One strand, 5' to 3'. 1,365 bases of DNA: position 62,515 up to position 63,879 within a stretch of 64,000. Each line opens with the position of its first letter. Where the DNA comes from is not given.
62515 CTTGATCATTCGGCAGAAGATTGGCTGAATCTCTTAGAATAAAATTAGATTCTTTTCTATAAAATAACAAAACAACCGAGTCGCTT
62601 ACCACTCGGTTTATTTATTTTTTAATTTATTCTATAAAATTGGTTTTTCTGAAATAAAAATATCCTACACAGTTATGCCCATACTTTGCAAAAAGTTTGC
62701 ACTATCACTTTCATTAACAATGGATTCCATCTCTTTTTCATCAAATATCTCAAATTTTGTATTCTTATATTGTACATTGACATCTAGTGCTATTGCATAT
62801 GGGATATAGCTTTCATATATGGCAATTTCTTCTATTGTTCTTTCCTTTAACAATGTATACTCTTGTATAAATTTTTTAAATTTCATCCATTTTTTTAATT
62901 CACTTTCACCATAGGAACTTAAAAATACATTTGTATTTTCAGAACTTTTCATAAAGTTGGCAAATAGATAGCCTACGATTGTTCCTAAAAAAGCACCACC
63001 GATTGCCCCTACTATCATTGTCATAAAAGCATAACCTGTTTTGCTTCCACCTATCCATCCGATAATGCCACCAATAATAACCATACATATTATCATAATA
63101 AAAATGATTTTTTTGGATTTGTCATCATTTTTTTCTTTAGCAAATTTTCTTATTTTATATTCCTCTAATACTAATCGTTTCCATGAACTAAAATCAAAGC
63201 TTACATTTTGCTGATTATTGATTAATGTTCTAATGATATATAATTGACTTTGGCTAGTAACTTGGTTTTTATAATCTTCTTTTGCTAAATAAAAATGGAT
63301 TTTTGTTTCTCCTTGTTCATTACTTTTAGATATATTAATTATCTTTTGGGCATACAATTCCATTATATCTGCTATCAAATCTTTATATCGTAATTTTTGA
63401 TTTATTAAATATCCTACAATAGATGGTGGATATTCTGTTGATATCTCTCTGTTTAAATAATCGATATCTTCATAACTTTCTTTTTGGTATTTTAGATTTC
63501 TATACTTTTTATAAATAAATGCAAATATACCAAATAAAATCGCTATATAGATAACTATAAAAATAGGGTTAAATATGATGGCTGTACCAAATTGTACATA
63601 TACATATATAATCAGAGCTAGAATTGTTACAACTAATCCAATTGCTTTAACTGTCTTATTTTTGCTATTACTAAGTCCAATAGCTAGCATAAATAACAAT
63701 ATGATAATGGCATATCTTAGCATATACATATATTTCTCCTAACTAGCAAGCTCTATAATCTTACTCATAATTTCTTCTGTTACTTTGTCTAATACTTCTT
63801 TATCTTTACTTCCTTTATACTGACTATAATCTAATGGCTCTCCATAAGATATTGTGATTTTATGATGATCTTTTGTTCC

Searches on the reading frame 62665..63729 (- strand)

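Call 44: search_protein_families(library=pfam, proteins=[window:62665-63729:-], max_evalue=0.01)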
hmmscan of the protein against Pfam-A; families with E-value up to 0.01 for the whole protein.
window:62665-63729:- (354 aa): 3 families
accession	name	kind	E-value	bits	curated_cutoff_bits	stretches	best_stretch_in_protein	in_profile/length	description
PF20990.2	DUF2207_C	-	4.4e-25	89.2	33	1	93-319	5-241/247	Predicted membrane protein (DUF2207) C-terminal domain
PF04893.22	Yip1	-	0.0081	16.5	28.6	1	204-260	20-83/173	Yip1 domain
PF00335.26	Tetraspanin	-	0.0088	16.2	32.1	1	196-287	36-129/225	Tetraspanin family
